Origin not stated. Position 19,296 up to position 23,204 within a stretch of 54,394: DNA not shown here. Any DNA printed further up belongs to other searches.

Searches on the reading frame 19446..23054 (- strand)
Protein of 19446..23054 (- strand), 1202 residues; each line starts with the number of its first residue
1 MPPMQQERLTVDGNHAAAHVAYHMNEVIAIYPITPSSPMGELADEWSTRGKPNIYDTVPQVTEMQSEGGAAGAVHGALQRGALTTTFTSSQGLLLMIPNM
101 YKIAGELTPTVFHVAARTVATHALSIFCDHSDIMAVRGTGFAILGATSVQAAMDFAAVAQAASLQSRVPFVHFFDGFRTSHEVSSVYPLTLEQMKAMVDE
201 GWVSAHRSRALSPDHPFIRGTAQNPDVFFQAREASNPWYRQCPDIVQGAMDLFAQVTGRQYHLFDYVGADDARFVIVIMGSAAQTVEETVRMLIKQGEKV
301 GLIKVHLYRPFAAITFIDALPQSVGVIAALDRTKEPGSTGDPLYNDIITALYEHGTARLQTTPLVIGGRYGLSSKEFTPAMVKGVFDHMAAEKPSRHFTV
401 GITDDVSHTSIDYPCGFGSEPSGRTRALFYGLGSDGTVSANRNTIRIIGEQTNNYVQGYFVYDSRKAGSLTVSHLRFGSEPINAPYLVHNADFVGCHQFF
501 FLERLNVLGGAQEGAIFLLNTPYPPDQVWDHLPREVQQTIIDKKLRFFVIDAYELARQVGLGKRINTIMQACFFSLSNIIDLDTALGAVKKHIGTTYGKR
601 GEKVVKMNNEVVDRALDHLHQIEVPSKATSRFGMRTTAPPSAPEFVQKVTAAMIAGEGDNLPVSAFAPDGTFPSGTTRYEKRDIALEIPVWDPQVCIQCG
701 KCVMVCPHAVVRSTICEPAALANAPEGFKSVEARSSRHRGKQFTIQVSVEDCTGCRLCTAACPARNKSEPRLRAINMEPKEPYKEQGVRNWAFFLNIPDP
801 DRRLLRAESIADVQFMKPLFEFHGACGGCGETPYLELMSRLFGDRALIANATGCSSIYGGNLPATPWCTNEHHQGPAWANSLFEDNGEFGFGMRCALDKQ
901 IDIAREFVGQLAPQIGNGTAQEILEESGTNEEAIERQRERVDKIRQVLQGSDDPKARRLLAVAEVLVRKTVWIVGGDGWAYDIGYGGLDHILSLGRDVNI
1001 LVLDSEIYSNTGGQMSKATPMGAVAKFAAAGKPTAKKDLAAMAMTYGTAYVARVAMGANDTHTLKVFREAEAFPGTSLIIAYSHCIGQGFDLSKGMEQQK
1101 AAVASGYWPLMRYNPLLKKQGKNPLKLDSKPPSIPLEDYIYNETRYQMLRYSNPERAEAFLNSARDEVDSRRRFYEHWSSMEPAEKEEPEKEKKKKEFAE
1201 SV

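Call 79: search_protein_families(library=pfam, proteins=[window:19446-23054:-], max_evalue=0.00001)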
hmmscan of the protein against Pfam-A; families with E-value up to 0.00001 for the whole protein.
window:19446-23054:- (1202 aa): 14 families
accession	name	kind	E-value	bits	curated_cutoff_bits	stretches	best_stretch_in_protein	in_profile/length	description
PF01855.24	POR_N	-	8.2e-79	265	27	1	19-250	1-230/231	Pyruvate flavodoxin/ferredoxin oxidoreductase, thiamine diP-bdg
PF01558.24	POR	-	4e-32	112.2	27.4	1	433-616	1-172/173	Pyruvate ferredoxin/flavodoxin oxidoreductase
PF10371.14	EKR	-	5.8e-24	84.1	27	1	636-685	6-55/55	Domain of unknown function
PF17147.9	PFOR_II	-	1.2e-13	51.7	27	1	272-360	1-86/102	Pyruvate:ferredoxin oxidoreductase core domain II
PF02775.26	TPP_enzyme_C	-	7.7e-10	39.2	21.9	1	968-1080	46-150/151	Thiamine pyrophosphate enzyme, C-terminal TPP binding domain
PF12838.12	Fer4_7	-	1.6e-08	35.3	27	1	696-764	2-50/52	4Fe-4S dicluster domain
PF12837.12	Fer4_6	-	5.7e-08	32.8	25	1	688-710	1-23/24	4Fe-4S binding domain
PF12797.12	Fer4_2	-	2.5e-07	30.7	24.5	0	688-707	2-21/22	4Fe-4S binding domain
PF13237.11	Fer4_10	-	7.2e-07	29.5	25.5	1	690-763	3-53/53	4Fe-4S dicluster domain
PF00037.32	Fer4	-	7.4e-07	29.2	21.1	0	689-710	1-22/24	4Fe-4S binding domain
PF13183.11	Fer4_8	-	2.6e-06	28.3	27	1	695-764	4-66/68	4Fe-4S dicluster domain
PF13187.11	Fer4_9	-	4.9e-06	26.9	27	0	696-764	2-49/52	4Fe-4S dicluster domain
PF12800.12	Fer4_4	-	5.8e-06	26.6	24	0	693-707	1-15/17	4Fe-4S binding domain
PF14697.11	Fer4_21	-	5.9e-06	26.8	35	0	692-764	4-53/59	4Fe-4S dicluster domain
